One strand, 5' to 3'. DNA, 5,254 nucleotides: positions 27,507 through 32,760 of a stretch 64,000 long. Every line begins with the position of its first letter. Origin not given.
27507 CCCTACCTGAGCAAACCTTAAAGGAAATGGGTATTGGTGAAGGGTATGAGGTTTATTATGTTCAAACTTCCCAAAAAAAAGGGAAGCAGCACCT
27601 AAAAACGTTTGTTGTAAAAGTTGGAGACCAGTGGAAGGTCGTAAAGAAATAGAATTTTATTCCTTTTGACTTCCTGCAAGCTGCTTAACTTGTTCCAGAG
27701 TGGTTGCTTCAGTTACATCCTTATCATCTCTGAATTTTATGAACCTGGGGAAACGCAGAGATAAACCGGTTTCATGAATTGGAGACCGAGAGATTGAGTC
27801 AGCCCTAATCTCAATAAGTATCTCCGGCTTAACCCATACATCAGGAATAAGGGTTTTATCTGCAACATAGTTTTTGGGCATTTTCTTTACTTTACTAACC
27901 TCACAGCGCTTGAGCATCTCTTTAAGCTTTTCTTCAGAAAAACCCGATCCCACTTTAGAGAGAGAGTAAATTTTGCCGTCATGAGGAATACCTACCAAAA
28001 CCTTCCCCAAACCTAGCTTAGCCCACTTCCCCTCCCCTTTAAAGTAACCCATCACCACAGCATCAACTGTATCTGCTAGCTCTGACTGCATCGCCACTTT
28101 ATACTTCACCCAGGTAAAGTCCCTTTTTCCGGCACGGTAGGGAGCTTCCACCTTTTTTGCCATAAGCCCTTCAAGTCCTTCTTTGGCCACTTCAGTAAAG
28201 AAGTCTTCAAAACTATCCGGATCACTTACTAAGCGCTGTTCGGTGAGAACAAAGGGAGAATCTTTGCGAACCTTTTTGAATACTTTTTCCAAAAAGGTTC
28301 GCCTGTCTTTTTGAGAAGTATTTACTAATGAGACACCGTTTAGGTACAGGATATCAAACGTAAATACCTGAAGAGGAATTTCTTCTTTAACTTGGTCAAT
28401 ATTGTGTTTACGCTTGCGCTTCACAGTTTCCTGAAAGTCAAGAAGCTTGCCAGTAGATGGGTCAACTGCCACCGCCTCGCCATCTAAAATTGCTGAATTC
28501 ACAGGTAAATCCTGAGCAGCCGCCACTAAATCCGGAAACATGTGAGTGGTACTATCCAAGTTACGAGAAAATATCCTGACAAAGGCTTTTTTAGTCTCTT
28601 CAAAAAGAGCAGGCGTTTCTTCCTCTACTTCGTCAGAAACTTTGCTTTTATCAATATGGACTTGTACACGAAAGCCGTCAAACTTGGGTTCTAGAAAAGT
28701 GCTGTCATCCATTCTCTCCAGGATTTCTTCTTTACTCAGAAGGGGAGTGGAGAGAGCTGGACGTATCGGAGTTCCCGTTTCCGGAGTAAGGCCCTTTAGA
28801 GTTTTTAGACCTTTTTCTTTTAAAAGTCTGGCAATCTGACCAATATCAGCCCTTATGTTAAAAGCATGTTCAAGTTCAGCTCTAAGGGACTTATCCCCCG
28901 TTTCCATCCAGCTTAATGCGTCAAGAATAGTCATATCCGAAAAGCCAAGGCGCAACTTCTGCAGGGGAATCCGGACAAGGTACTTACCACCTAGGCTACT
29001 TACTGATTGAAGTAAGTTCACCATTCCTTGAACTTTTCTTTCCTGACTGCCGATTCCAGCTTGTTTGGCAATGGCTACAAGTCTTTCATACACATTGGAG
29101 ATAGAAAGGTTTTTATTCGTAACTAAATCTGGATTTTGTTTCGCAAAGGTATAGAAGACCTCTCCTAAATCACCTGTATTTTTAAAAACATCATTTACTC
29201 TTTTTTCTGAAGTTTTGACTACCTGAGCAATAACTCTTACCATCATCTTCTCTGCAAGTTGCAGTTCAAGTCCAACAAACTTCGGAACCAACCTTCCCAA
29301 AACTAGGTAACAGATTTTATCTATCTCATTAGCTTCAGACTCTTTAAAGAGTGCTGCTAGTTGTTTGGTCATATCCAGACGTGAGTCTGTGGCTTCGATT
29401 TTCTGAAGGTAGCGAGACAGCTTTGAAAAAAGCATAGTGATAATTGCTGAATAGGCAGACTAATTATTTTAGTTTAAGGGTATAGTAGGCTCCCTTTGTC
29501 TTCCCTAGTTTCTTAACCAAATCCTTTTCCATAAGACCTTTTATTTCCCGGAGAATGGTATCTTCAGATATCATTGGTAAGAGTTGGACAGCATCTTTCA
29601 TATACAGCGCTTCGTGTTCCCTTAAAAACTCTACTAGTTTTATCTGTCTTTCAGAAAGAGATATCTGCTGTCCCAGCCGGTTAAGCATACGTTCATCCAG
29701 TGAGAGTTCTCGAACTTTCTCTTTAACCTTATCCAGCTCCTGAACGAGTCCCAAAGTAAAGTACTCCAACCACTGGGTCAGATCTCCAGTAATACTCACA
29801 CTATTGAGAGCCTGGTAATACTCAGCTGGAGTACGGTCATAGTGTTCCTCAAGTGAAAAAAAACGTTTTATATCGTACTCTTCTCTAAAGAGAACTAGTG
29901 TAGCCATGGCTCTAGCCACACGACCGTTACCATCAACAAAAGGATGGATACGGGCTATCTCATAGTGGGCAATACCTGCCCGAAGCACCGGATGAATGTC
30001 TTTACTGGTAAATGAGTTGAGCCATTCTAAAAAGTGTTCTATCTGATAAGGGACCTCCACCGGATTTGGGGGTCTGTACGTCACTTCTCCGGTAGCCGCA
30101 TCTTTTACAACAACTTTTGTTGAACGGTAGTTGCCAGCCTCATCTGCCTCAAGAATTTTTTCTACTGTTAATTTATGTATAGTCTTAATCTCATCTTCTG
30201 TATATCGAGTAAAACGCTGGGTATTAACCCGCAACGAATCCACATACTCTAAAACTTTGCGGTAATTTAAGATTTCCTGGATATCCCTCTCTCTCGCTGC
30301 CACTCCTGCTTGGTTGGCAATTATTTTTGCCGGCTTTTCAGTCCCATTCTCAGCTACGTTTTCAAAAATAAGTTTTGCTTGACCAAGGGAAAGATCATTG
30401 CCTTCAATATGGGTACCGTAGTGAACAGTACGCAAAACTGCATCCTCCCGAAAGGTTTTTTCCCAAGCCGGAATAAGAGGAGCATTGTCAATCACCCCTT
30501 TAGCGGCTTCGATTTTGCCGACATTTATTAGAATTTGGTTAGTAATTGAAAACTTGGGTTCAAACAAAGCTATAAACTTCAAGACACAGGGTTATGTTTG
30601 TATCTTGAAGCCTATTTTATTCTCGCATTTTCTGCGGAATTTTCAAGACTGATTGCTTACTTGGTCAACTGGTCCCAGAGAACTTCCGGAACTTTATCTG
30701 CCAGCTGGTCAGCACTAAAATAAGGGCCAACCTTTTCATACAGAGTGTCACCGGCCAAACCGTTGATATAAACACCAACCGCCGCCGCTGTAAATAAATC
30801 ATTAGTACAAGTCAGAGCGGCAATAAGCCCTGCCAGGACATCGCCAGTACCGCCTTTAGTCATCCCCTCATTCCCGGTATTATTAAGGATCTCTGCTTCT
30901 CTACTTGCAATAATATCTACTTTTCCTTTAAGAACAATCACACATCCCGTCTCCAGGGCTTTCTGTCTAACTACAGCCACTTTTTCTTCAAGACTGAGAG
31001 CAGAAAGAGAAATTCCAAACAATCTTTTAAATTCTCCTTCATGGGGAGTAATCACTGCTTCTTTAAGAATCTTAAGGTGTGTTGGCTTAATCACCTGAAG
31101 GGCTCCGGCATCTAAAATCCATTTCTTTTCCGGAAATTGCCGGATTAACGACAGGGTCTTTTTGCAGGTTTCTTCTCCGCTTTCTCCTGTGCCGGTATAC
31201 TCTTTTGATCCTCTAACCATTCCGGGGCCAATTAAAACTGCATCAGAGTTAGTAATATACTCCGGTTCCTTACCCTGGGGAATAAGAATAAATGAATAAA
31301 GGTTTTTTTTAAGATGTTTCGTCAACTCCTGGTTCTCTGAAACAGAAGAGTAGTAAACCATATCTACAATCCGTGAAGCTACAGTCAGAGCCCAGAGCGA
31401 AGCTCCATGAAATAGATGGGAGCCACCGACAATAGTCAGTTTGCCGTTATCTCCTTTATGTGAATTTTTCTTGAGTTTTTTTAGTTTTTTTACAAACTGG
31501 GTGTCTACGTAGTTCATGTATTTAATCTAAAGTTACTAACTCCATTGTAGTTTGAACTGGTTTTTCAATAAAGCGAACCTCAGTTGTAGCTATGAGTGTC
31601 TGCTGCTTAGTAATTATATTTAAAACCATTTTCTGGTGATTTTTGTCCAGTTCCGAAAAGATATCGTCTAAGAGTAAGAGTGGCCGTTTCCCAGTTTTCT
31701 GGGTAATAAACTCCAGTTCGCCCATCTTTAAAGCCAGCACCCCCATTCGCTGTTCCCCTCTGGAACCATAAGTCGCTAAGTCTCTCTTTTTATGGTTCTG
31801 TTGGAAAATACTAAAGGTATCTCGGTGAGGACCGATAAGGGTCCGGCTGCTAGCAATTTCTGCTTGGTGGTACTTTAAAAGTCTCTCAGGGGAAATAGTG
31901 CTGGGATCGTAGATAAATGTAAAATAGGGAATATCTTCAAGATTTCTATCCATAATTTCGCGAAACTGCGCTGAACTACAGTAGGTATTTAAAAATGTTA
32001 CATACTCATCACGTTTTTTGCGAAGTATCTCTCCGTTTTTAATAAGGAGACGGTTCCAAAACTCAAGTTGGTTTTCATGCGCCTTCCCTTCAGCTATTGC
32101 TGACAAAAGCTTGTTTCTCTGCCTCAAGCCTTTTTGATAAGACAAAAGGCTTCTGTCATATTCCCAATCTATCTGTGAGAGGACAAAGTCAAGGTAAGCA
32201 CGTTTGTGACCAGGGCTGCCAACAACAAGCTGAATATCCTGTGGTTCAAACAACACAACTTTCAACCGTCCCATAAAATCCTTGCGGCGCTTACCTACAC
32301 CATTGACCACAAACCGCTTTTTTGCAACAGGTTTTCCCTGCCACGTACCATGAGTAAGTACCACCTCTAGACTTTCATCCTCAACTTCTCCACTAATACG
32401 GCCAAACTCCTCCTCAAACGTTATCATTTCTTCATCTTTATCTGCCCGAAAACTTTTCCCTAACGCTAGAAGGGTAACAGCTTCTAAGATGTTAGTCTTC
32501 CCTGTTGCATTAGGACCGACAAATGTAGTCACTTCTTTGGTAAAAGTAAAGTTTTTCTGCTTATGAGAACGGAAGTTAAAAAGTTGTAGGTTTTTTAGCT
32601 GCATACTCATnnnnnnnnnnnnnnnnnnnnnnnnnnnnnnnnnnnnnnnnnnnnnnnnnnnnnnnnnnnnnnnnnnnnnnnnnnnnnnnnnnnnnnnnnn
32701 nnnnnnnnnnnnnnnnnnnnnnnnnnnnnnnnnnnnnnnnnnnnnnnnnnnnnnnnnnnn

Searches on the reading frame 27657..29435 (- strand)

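Call 78: search_protein_families(library=pfam, proteins=[window:27657-29435:-])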
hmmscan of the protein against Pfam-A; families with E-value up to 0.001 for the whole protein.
window:27657-29435:- (592 aa): 3 families
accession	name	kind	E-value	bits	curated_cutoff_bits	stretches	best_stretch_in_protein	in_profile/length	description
PF01068.26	DNA_ligase_A_M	-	5.5e-49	167.1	26.2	2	284-446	40-204/204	ATP dependent DNA ligase domain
PF04675.19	DNA_ligase_A_N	-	1.9e-37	129.5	24.6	1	3-175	2-174/174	DNA ligase N terminus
PF04679.21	DNA_ligase_A_C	-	7.3e-19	68.4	27.5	1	475-572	4-94/94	ATP dependent DNA ligase C terminal region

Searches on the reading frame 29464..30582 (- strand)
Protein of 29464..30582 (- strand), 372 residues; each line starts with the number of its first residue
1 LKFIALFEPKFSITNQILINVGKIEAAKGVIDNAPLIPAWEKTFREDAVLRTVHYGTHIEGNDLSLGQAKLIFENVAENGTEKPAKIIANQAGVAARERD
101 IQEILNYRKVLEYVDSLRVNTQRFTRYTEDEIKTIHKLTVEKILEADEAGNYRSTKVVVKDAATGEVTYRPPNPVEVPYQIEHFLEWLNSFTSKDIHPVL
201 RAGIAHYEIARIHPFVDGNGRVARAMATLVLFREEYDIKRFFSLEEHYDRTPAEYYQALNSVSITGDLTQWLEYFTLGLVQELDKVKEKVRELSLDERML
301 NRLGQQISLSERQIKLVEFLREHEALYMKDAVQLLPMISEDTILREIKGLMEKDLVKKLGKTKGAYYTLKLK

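Call 78: search_protein_families(library=pfam, proteins=[window:29464-30582:-])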
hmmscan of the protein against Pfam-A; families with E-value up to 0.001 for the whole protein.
window:29464-30582:- (372 aa): 1 family
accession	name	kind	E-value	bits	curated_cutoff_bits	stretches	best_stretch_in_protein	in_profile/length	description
PF02661.23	Fic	-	7.4e-23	81.7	24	1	128-231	3-93/93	Fic/DOC family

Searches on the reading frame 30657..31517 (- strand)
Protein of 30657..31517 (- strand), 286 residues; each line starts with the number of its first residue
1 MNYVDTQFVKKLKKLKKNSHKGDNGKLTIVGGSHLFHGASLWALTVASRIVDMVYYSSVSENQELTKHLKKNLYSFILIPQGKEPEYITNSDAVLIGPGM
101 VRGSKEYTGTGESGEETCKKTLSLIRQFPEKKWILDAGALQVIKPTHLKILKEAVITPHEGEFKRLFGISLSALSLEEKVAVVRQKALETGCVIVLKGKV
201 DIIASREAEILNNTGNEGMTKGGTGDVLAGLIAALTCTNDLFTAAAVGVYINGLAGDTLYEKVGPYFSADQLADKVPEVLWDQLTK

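Call 81: search_protein_families(library=pfam, proteins=[window:30657-31517:-])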
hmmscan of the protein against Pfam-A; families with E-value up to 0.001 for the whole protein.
window:30657-31517:- (286 aa): 2 families
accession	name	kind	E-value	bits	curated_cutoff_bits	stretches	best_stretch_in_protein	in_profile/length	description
PF01256.23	Carb_kinase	-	3.9e-38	131.7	27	1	28-277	2-241/242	NAD(P)H-hydrate dehydratase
PF02110.20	HK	-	1.6e-06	28.1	27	1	139-260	91-223/247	Hydroxyethylthiazole kinase family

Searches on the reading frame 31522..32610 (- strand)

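Call 81: search_protein_families(library=pfam, proteins=[window:31522-32610:-])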
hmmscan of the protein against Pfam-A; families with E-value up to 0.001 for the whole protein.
window:31522-32610:- (362 aa): 5 families
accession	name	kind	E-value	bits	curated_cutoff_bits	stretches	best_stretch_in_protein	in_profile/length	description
PF02463.25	SMC_N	-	1.9e-19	70.4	40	1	5-347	2-201/220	RecF/RecN/SMC N terminal domain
PF13476.12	AAA_23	-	5.2e-12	47.3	27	1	8-194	2-130/201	AAA domain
PF13175.12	AAA_15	-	2.6e-11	44.2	32.1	1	3-65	1-68/374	AAA ATPase domain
PF13304.12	AAA_21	-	9.7e-07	29.6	27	1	27-91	1-73/304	AAA domain, putative AbiEii toxin, Type IV TA system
PF13555.12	AAA_29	-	5.4e-05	23.3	27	1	5-52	1-49/61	P-loop containing region of AAA domain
